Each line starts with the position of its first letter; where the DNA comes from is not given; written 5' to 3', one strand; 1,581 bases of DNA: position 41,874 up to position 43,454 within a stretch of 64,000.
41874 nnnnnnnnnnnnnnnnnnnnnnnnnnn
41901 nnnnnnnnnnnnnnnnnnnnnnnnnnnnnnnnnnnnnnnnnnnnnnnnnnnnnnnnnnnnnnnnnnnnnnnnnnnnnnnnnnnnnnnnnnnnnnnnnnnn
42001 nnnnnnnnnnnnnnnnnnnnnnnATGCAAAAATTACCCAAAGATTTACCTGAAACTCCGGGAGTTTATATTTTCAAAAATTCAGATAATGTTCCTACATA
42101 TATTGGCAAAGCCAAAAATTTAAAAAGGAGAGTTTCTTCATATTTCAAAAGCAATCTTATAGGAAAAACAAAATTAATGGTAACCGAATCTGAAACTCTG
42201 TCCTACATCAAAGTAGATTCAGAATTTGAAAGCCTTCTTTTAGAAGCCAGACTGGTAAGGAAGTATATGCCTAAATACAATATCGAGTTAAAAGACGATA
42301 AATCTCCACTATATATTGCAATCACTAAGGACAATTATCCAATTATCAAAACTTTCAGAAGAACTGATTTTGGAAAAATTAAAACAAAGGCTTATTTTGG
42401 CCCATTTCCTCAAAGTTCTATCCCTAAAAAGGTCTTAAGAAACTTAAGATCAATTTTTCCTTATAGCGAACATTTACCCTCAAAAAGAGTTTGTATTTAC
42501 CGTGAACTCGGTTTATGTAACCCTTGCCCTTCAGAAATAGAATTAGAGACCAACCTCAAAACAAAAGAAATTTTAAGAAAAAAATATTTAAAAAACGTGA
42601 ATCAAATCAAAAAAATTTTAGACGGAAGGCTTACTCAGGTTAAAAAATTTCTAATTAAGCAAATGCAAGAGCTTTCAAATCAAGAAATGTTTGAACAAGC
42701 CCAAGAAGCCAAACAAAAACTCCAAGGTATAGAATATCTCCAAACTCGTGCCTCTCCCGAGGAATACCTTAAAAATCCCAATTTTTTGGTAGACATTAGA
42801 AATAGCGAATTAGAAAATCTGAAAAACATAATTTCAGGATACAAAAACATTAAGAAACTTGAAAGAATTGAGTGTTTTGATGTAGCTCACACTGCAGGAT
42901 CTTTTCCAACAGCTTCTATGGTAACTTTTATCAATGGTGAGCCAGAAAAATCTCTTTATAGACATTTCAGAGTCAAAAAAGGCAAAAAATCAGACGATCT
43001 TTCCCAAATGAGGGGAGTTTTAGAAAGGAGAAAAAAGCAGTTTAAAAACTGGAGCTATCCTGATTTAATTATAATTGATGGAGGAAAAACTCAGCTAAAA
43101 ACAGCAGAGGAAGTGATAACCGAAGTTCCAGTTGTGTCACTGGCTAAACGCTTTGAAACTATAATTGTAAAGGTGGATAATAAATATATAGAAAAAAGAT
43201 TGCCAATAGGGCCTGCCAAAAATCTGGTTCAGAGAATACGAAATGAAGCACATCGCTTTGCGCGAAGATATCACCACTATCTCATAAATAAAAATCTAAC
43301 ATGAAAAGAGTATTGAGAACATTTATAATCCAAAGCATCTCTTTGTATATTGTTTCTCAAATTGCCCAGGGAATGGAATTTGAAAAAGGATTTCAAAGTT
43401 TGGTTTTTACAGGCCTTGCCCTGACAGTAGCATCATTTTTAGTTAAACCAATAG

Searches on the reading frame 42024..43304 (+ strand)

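Call 30: search_protein_families(library=pfam, proteins=[window:42024-43304:+], max_evalue=0.1)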
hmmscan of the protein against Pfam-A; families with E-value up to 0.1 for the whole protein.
window:42024-43304:+ (426 aa): 4 families
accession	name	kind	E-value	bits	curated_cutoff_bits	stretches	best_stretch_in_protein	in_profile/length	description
PF08459.17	UvrC_RNaseH_dom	-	3.1e-38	131.6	22.3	1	278-413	9-158/159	UvrC RNAse H endonuclease domain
PF01541.30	GIY-YIG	-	1.1e-10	42.1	22.6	1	13-86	3-78/78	GIY-YIG catalytic domain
PF02151.25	UVR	-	0.017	15.3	21.5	1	206-238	3-35/36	UvrB/uvrC motif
PF22403.1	DUF6981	-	0.085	13.2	26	0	362-407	13-57/84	Domain of unknown function (DUF6981)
